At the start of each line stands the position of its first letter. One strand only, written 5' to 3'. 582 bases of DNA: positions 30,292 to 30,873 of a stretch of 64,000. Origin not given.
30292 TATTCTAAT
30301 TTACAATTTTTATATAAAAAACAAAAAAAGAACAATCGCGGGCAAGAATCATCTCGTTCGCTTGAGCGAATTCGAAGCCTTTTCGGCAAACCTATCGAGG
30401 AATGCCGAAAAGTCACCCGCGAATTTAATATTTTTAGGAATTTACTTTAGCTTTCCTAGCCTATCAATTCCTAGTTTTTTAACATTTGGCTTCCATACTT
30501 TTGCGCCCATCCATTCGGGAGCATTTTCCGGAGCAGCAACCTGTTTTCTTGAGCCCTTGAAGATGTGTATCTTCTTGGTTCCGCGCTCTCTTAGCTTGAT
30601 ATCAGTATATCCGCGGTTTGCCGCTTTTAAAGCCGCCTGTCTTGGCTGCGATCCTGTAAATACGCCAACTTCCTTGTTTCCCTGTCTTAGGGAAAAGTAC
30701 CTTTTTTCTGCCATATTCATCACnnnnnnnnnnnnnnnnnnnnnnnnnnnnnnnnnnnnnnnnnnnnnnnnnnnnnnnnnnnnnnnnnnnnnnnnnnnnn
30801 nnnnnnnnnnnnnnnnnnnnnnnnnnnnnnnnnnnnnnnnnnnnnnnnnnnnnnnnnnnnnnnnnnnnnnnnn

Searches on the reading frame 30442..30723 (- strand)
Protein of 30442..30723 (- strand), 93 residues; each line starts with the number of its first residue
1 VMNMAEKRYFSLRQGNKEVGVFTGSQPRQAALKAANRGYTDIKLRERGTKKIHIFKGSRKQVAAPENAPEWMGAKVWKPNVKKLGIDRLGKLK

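Call 11: find_encoding_contigs(protein=window:30442-30723:-, flank=3000, max_places=10)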
Protein window:30442-30723:- (93 aa): no gene with exactly this product is on record in the collection.

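Call 16: find_encoding_contigs(protein=window:30442-30714:-, flank=10000, max_places=10)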
Protein window:30442-30714:- (90 aa): 6 contigs read that carry it; 4 places shown.
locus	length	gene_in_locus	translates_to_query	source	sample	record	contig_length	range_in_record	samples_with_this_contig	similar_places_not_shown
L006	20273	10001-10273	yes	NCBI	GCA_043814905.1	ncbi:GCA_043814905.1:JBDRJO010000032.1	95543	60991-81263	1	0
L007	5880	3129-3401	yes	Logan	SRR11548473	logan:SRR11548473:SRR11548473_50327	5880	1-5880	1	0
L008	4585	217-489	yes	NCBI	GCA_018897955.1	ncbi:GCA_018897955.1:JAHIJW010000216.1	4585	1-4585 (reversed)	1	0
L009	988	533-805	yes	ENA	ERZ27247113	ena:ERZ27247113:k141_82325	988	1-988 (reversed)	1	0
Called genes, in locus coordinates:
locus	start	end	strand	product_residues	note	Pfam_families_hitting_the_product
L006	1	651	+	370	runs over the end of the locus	-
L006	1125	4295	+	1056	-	-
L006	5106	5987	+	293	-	-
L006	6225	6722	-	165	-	-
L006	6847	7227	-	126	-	-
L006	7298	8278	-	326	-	-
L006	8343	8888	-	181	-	-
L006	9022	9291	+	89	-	PF25213:HVO_A0261_N (weak), PF12840:HTH_20, PF13412:HTH_24 (weak), PF13601:HTH_34 (weak)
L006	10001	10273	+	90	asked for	PF05854:MC1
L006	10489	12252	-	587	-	PF00437:T2SSE, PF27713:UCP018868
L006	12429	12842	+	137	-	-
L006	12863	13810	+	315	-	PF03215:Rad17, PF05496:RuvB_N (weak), PF25199:nSTAND_NTPase5 (weak), PF00004:AAA, PF13177:DNA_pol3_delta2, PF25361:AAA_lid_RFC1, PF08542:Rep_fac_C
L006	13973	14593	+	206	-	-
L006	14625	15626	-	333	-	PF24827:AstE_AspA_cat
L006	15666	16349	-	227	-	PF13181:TPR_8 (faint), PF13428:TPR_14 (faint), PF14559:TPR_19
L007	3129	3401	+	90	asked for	PF05854:MC1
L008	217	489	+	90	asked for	PF05854:MC1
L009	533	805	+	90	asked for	PF05854:MC1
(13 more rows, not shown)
